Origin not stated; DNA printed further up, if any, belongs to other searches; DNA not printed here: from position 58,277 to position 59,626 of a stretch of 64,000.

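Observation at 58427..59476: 349-aa orphan protein in a locally AT-richer segment next to IS481 copy C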

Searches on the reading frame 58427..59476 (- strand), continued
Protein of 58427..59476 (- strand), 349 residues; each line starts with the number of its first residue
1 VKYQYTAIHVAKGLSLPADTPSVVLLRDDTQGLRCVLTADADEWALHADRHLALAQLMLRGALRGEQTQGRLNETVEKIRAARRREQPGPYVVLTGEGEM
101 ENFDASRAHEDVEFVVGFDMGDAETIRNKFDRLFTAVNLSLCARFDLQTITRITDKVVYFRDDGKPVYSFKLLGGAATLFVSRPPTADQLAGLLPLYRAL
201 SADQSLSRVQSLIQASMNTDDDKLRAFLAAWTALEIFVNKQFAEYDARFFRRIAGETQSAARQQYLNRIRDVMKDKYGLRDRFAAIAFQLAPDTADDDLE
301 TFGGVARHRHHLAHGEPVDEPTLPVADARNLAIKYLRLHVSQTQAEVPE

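Call 33: search_protein_representatives(alignment_id=A1)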
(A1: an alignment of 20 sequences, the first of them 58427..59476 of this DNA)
Query: 20 sequences, 353 profile positions. Proteins with E-value up to 0.001 (for the whole library): 1212; up to 1e-10: 830; up to 1e-30: 495. The best 150 are listed.
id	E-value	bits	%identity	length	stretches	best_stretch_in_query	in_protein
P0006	4.2e-135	467.1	-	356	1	1-347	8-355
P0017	1.4e-130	452.3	-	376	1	1-346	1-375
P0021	1.6e-128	445.5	-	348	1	1-345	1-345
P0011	3.0e-128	444.6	-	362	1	2-350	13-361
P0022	3.9e-128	444.2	-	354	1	1-347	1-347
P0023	5.6e-127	440.4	-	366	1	1-347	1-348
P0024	2.0e-125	435.3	-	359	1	1-347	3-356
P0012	1.9e-123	428.8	-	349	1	1-349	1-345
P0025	4.0e-123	427.7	-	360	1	1-350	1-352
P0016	7.4e-123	426.8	-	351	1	1-348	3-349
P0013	4.2e-121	421.1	-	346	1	1-348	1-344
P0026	1.7e-119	415.8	-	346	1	1-345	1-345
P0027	4.0e-117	408.0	-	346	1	1-346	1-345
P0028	2.5e-115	402.1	-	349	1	1-347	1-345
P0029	1.7e-114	399.3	-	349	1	2-346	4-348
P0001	3.1e-100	352.4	-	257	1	98-351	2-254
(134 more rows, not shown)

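Call 35: find_related_loci(query=A1, collection=genome_contigs, flank=8000)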
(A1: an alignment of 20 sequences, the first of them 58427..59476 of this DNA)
Query A1 (349 aa) in genome_contigs; peptide patterns used: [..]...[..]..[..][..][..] (x = any residue, [..] = any of these).
45 stretches matched a pattern; 20 encode a relative of the query (tblastn E <= 1e-3); 20 distinct loci.
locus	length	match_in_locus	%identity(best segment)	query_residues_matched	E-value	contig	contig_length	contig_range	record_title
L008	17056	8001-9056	41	1-345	1e-73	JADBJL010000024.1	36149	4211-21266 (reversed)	MAG: Thermomicrobiaceae bacterium isolate Tumba.bins.21 NODE_1195_length_36149_cov_6.03914, whole genome shotgun sequenc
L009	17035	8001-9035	36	1-340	1e-66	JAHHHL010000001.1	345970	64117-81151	MAG: Lyngbya sp. HA4199-MV5 scaffold_29_c1, whole genome shotgun sequence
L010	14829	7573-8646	39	1-346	6e-78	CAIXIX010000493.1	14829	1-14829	MAG: uncultured Chthonomonas sp. isolate AM-2014_bin-3721 genome assembly, contig: bin-3721:493/614, whole genome shotgu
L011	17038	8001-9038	36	1-342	9e-52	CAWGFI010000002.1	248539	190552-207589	MAG: uncultured delta proteobacterium isolate MFD05684.bin.2.29 genome assembly, contig: contig_103092, whole genome sho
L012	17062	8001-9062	38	1-342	2e-76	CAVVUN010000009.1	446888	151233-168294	MAG: Nitrospirota bacterium isolate MFD03899.bin.2.182 genome assembly, contig: contig_4749, whole genome shotgun sequen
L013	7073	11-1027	31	55-349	7e-38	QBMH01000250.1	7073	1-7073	MAG: Leptolyngbya sp. isolate ULC077bin1 scaffold250_size7073, whole genome shotgun sequence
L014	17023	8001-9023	30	1-340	5e-49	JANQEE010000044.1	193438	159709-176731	MAG: Minwuiaceae bacterium isolate PL23a_bin.115 k99_1368310, whole genome shotgun sequence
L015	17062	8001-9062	31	1-346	3e-36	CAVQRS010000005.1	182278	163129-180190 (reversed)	MAG: uncultured Gammaproteobacteria bacterium isolate MFD09779.bin.2.259 genome assembly, contig: contig_30332, whole ge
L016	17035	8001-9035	34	5-340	3e-36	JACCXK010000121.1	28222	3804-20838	MAG: Alphaproteobacteria bacterium isolate MGR_bin176 SD2897-2912_k127_4396671, whole genome shotgun sequence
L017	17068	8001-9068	29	1-346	9e-35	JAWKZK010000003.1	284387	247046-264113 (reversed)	MAG: Halioglobus sp. isolate AC1.154 AC1.154.fa-3, whole genome shotgun sequence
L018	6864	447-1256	32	79-345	1e-29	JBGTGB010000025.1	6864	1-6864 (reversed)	MAG: Haliea sp. isolate JTS-RE205 k141_7319191, whole genome shotgun sequence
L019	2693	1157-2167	29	10-339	9e-29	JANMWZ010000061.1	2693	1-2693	MAG: Gammaproteobacteria bacterium isolate OTE_88_metabat_208_sub OTE_88_k141_226630, whole genome shotgun sequence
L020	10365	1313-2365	30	1-340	7e-28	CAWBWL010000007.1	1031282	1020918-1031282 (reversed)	MAG: uncultured Alphaproteobacteria bacterium isolate MFD04651.bin.1.141 genome assembly, contig: contig_2232, whole gen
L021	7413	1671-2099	37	203-345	2e-27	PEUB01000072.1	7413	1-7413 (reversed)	MAG: Nitrospirae bacterium CG02_land_8_20_14_3_00_41_53 CG02_land_8_20_14_3.00_150_scaffold_8626_c, whole genome shotgun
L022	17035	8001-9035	32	1-340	7e-45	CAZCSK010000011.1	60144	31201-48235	MAG TPA_asm: uncultured Actinomycetes bacterium isolate SRP136066_co1_186 genome assembly, contig: NODE_307_length_60144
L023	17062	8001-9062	29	1-346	1e-34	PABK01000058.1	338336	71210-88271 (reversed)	MAG: Halioglobus sp. isolate NAT121 105677, whole genome shotgun sequence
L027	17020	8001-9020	29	1-336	1e-14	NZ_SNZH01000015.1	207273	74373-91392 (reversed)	Tahibacter aquaticus strain DSM 21667 Ga0244543_115, whole genome shotgun sequence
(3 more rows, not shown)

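Call 43: search_protein_families(library=pfam, alignment_id=A2, max_evalue=0.1)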
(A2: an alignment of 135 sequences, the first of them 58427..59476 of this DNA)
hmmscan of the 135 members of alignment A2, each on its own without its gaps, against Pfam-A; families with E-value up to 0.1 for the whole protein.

A. member 1, window:58427-59476:- (349 aa): 1 family
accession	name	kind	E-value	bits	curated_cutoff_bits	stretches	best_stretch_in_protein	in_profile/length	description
PF16963.10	PelD_GGDEF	-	0.043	14.1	27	0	257-297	73-113/125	PelD GGDEF domain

B. families by the number of members that match (of 135 scanned): 36 families (the first 25 are shown)
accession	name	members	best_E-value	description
PF12731.12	Mating_N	26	0.00015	Mating-type protein beta 1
PF18739.6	HEPN_Apea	7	0.00055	Apea-like HEPN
PF22999.2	LTN1_E3_ligase_6th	2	0.02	LTN1 family HEAT repeat region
PF11918.13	Peptidase_S41_N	2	0.026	N-terminal domain of Peptidase_S41 in eukaryotic IRBP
PF19186.5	DUF5868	1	0.0035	Family of unknown function (DUF5868)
PF03366.22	YEATS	1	0.0042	YEATS family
PF09573.16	RE_TaqI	1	0.0064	TaqI restriction endonuclease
PF22700.2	MVD-like_N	1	0.0079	Diphosphomevalonate decarboxylase-like N-terminal domain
PF18737.6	HEPN_MAE_28990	1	0.011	MAE_28990/MAE_18760-like HEPN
PF14844.12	PH_BEACH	1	0.014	PH domain associated with Beige/BEACH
PF04580.18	Pox_D3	1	0.017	Chordopoxvirinae D3 protein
PF00482.28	T2SSF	1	0.029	Type II secretion system (T2SS), protein F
PF05806.17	Noggin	1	0.03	Noggin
PF20185.3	DUF6548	1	0.031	Family of unknown function (DUF6548)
PF17419.7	MauJ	1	0.031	Methylamine utilization protein MauJ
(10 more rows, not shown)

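Call 48: search_protein_families(library=padloc, alignment_id=A2, max_evalue=0.1)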
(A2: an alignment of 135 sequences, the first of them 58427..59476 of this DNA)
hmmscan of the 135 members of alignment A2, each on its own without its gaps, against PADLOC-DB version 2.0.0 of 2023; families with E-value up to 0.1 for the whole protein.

A. member 1, window:58427-59476:- (349 aa): 0 families

B. families by the number of members that match (of 135 scanned): 26 families (the first 25 are shown)
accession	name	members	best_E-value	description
PDLC01687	Csx1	6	0.00032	Csx1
PDLC03836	DzbB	3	0.0026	-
PDLC01825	CARF2--CARF_HEPN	2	0.00027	-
PDLC01799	CARF1--CARF_HEPN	2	0.037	-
PDLC04411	PDC-M10A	1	0.0049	-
PDLC02613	DrmC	1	0.0051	DrmC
PDLC01190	Cas11b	1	0.0081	Small subunit of some of I-B systems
PDLC00226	KwaB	1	0.011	DUF4868 domain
PDLC04211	HEC-01B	1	0.015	-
PDLC02264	AbiEi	1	0.016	AbiEi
PDLC01585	Csm3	1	0.018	"CAS-III-A,CAS-III-D; effector_G7"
PDLC02827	DpdD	1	0.019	DpdD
PDLC01578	Cmr5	1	0.022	CAS-III-B; effector_SS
PDLC01304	Cas8b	1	0.022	CAS-I-B; effector_LS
PDLC01999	SAVED1--SAVED_HNH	1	0.023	-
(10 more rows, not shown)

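Call 57: search_dna_similar(query=window:58427-59476:-, collection=plasmids, mode=protein, max_evalue=0.001, max_rows=20)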
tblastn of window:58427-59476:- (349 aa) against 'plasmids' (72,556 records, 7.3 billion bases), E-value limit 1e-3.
Records with a match: 2; places in all: 2; records where one place covers at least 80% of the query: 1.
Best place of each record, by identity: <60% 2.
By first word of the organism name: Sinorhizobium 1; Arthrobacter 1.
By predicted mobility (MOB-suite, as given by PLSDB): conjugative 2.
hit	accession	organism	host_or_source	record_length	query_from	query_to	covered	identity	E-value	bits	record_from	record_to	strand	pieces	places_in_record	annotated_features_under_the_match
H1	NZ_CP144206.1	Sinorhizobium chiapasense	mixed culture,rhizosphere soil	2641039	1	341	98%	32.7%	3e-31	132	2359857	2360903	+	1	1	none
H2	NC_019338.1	Arthrobacter sp. J3.37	heavy aromatic hydrocarbon contaminated ...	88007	221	338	34%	31.9%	2e-4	50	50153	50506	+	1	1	hypothetical protein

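Call 61: get_annotated_region(hit=H1, flank=6000)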
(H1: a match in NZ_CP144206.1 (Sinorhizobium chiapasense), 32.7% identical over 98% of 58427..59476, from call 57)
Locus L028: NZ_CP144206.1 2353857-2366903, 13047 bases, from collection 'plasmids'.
description: Sinorhizobium chiapasense strain S24 plasmid pA, complete sequence
organism: Sinorhizobium chiapasense (NCBI taxid 501572)
taxonomy: Bacteria; Pseudomonadota; Alphaproteobacteria; Hyphomicrobiales; Rhizobiaceae; Sinorhizobium; Sinorhizobium chiapasense
host: -; source: mixed culture,rhizosphere soil; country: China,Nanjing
typing (MOB-suite, as given by PLSDB): conjugative; relaxase MOBQ; mating-pair formation MPF_T
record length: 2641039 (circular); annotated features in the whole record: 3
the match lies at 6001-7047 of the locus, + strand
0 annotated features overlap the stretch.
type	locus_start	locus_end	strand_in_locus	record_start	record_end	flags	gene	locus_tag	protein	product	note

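Call 63: find_encoding_contigs(protein=P0001, flank=10000, max_places=2)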
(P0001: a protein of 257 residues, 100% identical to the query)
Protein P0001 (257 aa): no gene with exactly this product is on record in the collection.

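Call 70: search_protein_families(library=pfam, alignment_id=A4, max_evalue=0.00001)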
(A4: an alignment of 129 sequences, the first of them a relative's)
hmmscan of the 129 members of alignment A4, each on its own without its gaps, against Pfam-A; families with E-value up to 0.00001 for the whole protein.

A. member 1, L010:4552-4902:- (117 aa): 1 family
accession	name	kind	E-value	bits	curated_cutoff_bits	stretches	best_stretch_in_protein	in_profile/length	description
PF01434.24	Peptidase_M41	-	9.4e-06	26.1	29.9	0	55-101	147-191/191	Peptidase family M41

B. families by the number of members that match (of 129 scanned): 124 families (the first 25 are shown)
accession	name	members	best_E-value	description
PF01266.30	DAO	3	1.1e-37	FAD dependent oxidoreductase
PF00890.30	FAD_binding_2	2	6.3e-95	FAD binding domain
PF13541.12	ChlI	2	1.2e-40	Subunit ChlI of Mg-chelatase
PF13560.12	HTH_31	2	6.9e-16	Helix-turn-helix domain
PF18928.5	DUF5677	2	2.4e-15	Family of unknown function (DUF5677)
PF13304.12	AAA_21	2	1.4e-14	AAA domain, putative AbiEii toxin, Type IV TA system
PF01381.28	HTH_3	2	1e-13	Helix-turn-helix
PF00730.31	HhH-GPD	2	2.3e-13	HhH-GPD superfamily base excision DNA repair protein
PF01850.27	PIN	2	1.4e-12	PIN domain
PF02463.25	SMC_N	2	5.3e-09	RecF/RecN/SMC N terminal domain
PF07992.20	Pyr_redox_2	2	4.4e-07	Pyridine nucleotide-disulphide oxidoreductase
PF12844.13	HTH_19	2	3.4e-06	Helix-turn-helix domain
PF02897.21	Peptidase_S9_N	1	5.6e-140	Prolyl oligopeptidase, N-terminal beta-propeller domain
PF00224.27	PK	1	4.6e-121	Pyruvate kinase, barrel domain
PF00773.25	RNB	1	2.2e-113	RNB domain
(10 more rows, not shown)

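Call 71: search_protein_families(library=padloc, alignment_id=A4, max_evalue=0.00001)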
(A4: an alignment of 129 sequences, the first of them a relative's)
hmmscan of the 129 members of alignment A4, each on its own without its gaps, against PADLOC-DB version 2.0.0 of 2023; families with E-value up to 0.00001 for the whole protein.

A. member 1, L010:4552-4902:- (117 aa): 0 families

B. families by the number of members that match (of 129 scanned): 272 families (the first 25 are shown)
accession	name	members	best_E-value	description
PDLC04135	mad3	3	3.1e-27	mads_3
PDLC03040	REase_I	3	5e-13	Type I restriction enzyme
PDLC02529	PglX|PglXI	2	8.4e-88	PglX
PDLC04134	mad2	2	4e-22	mads_2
PDLC04140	mad8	2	3.8e-21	mads_8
PDLC02980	AriA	2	1.3e-15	-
PDLC04142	capH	2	8.5e-14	capH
PDLC02926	HTH_VI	2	4.4e-12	-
PDLC03041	REase_I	2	2.4e-11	Type I restriction enzyme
PDLC03044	REase_I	2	2.6e-11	Type I restriction enzyme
PDLC03048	REase_I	2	6.9e-10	Type I restriction enzyme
PDLC03951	RmrA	2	1e-07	-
PDLC03949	RmrA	2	1.9e-06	-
PDLC02621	DrmD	1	0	DrmD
PDLC02572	DrmA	1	1e-298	DrmA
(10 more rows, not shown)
